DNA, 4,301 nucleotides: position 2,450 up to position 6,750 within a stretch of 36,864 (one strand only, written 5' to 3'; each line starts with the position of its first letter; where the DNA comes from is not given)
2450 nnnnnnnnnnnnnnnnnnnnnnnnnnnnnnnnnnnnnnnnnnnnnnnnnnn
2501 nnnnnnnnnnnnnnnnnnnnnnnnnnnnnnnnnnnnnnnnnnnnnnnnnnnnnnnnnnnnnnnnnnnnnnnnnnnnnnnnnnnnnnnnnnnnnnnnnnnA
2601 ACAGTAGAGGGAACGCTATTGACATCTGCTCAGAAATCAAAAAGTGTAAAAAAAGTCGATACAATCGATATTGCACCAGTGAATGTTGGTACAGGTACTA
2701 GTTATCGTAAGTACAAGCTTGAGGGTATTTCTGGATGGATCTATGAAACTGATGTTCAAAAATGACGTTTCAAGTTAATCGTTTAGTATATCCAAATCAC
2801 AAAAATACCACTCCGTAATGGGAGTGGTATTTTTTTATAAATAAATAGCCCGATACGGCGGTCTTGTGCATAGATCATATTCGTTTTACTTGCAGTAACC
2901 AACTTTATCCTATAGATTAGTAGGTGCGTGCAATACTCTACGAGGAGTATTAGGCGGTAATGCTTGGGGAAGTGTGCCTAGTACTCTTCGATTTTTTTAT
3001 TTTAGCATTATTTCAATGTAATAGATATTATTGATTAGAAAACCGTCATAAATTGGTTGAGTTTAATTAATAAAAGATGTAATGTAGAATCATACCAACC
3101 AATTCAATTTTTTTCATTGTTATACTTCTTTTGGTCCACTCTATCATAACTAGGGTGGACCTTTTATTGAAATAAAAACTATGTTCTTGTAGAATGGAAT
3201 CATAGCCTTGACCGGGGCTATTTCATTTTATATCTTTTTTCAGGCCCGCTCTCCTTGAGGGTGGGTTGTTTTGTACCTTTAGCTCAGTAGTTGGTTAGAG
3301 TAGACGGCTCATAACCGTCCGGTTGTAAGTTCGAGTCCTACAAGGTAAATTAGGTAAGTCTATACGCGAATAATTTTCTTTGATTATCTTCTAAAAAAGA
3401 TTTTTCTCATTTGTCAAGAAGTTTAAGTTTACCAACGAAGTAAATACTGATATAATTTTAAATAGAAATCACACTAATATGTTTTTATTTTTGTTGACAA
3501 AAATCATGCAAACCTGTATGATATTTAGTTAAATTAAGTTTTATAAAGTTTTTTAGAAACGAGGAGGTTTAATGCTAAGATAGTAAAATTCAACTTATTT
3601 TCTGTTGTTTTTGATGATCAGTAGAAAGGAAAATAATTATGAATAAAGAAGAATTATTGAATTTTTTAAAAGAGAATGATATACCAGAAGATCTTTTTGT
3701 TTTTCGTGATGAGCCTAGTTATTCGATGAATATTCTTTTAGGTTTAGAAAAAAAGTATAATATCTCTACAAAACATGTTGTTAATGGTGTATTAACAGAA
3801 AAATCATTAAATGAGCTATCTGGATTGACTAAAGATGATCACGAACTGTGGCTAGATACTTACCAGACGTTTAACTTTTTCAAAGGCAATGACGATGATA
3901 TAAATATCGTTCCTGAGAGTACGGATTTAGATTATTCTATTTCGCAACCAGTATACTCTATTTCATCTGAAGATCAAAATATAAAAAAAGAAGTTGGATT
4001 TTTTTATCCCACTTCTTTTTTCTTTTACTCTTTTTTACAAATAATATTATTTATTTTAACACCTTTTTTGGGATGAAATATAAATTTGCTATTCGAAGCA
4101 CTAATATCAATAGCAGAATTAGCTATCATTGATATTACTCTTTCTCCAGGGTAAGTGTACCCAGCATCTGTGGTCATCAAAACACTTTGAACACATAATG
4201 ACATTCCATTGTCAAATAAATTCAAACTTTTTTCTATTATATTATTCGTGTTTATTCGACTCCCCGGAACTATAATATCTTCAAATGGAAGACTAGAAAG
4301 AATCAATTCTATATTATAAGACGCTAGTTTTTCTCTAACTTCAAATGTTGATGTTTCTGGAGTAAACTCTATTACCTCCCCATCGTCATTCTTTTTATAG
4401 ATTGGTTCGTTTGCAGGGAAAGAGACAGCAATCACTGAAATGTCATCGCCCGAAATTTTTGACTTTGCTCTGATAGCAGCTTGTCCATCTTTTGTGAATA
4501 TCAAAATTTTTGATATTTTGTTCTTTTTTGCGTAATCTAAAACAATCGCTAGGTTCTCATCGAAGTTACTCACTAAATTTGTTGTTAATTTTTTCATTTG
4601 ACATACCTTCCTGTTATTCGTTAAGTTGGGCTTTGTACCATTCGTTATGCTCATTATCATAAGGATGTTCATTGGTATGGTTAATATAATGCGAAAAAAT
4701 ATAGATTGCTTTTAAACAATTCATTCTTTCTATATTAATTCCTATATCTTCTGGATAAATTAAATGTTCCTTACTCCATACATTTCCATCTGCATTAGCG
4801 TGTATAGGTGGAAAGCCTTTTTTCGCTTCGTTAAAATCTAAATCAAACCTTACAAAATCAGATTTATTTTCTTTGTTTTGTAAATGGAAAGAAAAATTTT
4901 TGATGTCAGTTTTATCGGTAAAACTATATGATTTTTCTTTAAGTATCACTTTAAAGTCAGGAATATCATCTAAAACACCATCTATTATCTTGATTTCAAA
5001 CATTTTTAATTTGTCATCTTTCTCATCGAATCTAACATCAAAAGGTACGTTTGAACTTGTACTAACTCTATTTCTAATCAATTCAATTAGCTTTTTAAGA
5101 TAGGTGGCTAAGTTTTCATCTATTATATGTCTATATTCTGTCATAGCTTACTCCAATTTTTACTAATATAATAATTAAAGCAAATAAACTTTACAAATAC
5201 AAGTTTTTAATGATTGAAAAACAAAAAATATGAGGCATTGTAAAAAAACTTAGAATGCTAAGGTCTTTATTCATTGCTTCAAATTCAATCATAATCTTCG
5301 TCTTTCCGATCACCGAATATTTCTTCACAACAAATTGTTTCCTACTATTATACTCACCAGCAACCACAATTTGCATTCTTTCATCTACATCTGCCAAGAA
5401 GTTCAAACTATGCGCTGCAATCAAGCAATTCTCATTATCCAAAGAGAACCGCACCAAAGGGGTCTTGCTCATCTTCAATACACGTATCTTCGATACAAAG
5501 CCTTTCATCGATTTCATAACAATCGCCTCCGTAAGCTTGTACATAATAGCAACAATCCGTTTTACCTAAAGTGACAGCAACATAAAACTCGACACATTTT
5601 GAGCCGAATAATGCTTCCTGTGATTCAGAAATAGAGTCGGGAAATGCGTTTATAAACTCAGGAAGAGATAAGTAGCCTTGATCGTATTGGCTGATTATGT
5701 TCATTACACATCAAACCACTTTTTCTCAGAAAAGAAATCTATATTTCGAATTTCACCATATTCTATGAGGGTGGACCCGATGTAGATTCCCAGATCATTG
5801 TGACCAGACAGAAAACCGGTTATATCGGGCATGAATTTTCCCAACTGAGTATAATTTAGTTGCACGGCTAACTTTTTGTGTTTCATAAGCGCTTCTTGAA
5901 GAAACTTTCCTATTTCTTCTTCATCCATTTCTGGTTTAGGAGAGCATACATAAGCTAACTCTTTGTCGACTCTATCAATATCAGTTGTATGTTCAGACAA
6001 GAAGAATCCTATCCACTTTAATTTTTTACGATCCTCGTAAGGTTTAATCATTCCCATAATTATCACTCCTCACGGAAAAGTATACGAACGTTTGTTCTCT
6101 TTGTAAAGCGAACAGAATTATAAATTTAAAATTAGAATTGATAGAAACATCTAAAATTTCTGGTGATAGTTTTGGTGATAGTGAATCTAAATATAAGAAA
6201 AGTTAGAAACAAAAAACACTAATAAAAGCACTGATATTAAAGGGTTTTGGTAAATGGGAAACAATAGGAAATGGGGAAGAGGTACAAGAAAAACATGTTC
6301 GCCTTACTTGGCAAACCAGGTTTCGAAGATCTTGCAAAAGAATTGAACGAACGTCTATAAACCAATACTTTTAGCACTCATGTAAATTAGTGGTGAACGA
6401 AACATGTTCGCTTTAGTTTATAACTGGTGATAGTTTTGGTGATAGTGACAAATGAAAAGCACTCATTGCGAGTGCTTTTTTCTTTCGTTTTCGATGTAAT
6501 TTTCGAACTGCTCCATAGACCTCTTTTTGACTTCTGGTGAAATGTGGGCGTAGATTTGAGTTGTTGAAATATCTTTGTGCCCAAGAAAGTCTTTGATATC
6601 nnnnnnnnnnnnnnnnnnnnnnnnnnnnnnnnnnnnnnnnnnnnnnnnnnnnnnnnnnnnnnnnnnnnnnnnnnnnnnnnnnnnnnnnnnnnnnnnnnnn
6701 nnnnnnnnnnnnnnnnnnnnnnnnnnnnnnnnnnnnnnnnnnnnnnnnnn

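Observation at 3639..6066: AT-rich accessory island between the lysis cassette and integrase: a five-gene - strand cassette plus a convergent gene, with no recognisable functions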

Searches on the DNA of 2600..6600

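Call 12: search_rna_families(source=window, start=2600, end=6600, threshold=evalue, max_evalue=1, show_alignments=3)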
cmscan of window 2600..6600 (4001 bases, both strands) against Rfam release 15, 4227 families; matches with E-value up to 1: 4.
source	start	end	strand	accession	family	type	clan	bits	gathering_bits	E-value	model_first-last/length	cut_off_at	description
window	3273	3349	+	RF00005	tRNA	Gene; tRNA;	CL00001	47.9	29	2.4e-08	1-71/71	no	tRNA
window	6447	6501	-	RF02054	STnc420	Gene; sRNA;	-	21.5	70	0.88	1-58/58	no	Salmonella enterica sRNA STnc420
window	6453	6488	+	RF00489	ctRNA_p42d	Gene; antisense;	-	20.3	50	0.66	1-46/46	no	ctRNA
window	3195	3255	-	RF02202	UCA1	Gene; lncRNA;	-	16.8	80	0.94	1-75/75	no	Urothelial cancer associated 1 conserved region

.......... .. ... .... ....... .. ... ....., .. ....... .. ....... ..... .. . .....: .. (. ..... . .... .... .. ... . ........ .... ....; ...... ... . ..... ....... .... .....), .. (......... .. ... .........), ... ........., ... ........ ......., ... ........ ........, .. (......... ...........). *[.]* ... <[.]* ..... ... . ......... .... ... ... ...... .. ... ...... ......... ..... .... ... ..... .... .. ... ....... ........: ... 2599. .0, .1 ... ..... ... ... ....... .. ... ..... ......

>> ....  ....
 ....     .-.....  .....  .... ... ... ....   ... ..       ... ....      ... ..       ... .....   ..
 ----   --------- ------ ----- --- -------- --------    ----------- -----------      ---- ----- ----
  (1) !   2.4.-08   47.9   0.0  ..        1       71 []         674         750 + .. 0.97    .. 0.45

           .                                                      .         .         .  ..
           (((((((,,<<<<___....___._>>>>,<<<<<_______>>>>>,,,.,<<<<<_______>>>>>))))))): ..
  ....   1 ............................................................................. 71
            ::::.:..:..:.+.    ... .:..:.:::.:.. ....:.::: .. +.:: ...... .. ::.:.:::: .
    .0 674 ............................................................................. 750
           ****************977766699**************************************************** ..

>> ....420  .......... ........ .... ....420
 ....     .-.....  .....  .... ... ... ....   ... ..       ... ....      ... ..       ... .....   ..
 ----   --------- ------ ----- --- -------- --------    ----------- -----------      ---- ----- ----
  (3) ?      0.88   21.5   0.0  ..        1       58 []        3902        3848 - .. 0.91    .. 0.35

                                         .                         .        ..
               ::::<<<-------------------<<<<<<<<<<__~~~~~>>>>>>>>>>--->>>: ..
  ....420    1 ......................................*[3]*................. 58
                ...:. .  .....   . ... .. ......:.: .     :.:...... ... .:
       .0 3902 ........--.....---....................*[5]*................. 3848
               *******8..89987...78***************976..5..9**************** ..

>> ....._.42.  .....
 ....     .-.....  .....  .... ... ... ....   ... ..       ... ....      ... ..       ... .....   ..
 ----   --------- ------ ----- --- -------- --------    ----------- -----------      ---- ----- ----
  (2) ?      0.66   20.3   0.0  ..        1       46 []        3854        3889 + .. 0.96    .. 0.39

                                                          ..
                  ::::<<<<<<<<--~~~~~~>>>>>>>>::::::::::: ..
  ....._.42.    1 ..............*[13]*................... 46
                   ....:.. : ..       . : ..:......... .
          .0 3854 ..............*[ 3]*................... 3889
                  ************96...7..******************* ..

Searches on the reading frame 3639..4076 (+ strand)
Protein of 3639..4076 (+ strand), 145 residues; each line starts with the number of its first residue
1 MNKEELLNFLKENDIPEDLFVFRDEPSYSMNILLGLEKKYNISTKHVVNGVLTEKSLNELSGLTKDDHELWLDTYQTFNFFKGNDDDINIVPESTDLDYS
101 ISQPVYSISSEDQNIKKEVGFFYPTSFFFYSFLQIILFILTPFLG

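Call 3: search_protein_families(library=pfam, proteins=[window:3639-4076:+], max_evalue=1)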
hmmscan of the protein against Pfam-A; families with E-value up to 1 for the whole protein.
window:3639-4076:+ (145 aa): 2 families
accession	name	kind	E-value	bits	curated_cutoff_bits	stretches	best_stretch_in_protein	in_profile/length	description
PF04398.17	DUF538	-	0.046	14.6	25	1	37-77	46-86/112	Protein of unknown function, DUF538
PF18160.6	SLATT_5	-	0.11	12.3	29.5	1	96-144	142-188/192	SMODS and SLOG-associating 2TM effector domain family 5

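Call 4: search_protein_families(library=phrogs, proteins=[window:3639-4076:+], max_evalue=0.1)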
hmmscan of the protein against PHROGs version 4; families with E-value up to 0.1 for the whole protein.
window:3639-4076:+ (145 aa): 0 families

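Call 5: search_protein_families(library=padloc, proteins=[window:3639-4076:+], max_evalue=1)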
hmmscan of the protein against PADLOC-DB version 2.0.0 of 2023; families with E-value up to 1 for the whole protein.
window:3639-4076:+ (145 aa): 0 families

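Call 11: search_protein_families(library=ncbifam, proteins=[window:3639-4076:+], max_evalue=1)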
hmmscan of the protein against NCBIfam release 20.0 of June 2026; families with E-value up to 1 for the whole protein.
window:3639-4076:+ (145 aa): 0 families

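Call 32: search_solved_structures(query=A3, max_evalue=10)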
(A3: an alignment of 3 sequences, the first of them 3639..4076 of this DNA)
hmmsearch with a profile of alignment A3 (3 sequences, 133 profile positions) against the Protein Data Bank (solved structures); distinct sequences matched with E-value up to 10: 0.

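Call 47: predict_structure(protein=window:3639-4076:+)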
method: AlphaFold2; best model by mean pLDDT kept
length: 145 residues; sequences in the alignment: 1
mean_pLDDT: 43.3   pTM: 0.23
mean pLDDT of the five models: 43.3, 42.0, 40.8, 39.9, 37.8
residues with pLDDT >= 90: 3; 70-90: 13; 50-70: 12; < 50: 117
segments of 3 or more residues with pLDDT < 50: 1-6, 16-124
pLDDT, mean of each block of 10 residues (from residue 1): 48 47 35 40 34 36 40 35 30 29 30 40 56 86 80
secondary structure, 60 per line:
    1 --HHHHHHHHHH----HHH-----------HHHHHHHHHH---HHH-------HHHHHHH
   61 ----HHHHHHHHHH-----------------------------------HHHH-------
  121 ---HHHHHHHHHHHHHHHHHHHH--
elements in order: H3-12 H31-40 H54-60 H65-74 H110-113 H124-143
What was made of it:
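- Tried and rejected: The model was useless, with pLDDT 43 (call 47).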

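Call 75: search_protein_families(library=pfam, alignment_id=A7, max_evalue=1)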
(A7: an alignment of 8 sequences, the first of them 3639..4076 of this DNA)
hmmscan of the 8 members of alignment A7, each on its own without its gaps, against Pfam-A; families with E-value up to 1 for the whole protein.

A. member 1, window:3639-4076:+ (145 aa): 2 families
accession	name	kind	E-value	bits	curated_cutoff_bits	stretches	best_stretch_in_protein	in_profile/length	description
PF04398.17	DUF538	-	0.046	14.6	25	1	37-77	46-86/112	Protein of unknown function, DUF538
PF18160.6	SLATT_5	-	0.11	12.3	29.5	1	96-144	142-188/192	SMODS and SLOG-associating 2TM effector domain family 5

B. families by the number of members that match (of 8 scanned): 8 families
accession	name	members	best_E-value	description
PF10930.13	DUF2737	3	0.0072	Protein of unknown function (DUF2737)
PF04792.17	LcrV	1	0.025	V antigen (LcrV) protein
PF04014.23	MazE_antitoxin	1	0.037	Antidote-toxin recognition MazE, bacterial antitoxin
PF04398.17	DUF538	1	0.046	Protein of unknown function, DUF538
PF18137.7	ORC_WH_C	1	0.056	Origin recognition complex winged helix C-terminal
PF20644.2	Rrn7_cyclin_N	1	0.064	Rrn7/TAF1B, N-terminal cyclin domain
PF18002.7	T6_Ig_like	1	0.087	T6 antigen Ig like domain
PF18160.6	SLATT_5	1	0.11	SMODS and SLOG-associating 2TM effector domain family 5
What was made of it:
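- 3639..4076 (+): K: 145-aa acidic protein (pI 4.3). It has a helical N-terminal part and a hydrophobic C-terminal tail encoded antisense to the 3' end of J. It is the convergent third gene of the cassette. No family hit (calls 3-5, 11, 32, 75).
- On Xre-type HTH regulator (K): No HTH Pfam hit (call 75).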
